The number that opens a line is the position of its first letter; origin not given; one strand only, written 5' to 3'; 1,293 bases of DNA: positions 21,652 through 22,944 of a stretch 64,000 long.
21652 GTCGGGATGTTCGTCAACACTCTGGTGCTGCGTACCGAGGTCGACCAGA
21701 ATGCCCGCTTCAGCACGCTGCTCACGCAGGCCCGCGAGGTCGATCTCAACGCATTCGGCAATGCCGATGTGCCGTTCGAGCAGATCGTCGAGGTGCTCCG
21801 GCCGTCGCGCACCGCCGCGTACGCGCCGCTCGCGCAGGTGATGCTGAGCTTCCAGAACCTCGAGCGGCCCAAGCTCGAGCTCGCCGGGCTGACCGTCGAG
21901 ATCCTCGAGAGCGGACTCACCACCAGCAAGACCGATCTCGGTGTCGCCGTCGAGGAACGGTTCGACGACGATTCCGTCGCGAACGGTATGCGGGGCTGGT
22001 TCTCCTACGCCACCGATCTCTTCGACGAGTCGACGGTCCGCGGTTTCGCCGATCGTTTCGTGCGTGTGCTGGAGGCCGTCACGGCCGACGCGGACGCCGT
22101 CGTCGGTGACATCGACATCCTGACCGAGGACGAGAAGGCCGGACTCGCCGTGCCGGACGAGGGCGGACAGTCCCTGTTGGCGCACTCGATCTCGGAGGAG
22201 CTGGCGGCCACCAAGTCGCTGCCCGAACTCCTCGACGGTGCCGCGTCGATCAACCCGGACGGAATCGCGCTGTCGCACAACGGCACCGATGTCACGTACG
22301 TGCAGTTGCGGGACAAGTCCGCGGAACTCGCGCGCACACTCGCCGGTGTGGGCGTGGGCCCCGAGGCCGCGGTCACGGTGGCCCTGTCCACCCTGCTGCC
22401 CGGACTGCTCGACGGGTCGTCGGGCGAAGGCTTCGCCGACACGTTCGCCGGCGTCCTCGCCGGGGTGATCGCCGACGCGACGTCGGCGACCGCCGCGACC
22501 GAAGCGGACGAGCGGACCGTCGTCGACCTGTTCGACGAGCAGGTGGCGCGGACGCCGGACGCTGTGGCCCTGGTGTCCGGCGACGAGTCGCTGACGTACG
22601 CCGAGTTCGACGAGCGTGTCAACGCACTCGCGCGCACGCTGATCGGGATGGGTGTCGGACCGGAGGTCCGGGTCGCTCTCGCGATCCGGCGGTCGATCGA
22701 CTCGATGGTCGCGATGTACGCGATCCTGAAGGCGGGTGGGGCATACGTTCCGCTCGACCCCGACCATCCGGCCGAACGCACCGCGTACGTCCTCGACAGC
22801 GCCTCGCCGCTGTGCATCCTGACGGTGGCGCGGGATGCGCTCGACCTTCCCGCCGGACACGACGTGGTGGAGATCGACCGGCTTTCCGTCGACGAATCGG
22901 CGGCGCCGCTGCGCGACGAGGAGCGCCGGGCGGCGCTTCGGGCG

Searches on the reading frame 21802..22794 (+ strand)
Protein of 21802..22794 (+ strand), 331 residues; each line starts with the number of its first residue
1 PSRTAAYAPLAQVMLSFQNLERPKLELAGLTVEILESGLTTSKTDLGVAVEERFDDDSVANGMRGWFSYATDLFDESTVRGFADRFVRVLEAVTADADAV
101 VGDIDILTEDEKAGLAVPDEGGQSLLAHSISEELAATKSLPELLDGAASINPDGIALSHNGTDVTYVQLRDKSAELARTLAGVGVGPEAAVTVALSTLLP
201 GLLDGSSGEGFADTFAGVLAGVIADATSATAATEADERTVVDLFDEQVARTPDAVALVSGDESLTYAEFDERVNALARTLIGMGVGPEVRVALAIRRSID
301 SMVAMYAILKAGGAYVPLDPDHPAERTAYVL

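Call 57: search_protein_families(library=pfam, proteins=[window:21802-22794:+], max_evalue=0.01)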
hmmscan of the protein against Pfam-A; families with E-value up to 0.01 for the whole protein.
window:21802-22794:+ (331 aa): 2 families
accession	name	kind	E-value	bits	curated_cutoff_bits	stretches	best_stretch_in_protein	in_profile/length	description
PF00501.34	AMP-binding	-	1.7e-32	113.1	29.9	2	244-331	1-89/384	AMP-binding enzyme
PF00668.25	Condensation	-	3.1e-10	39.8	30.6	1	4-115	343-455/456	Condensation domain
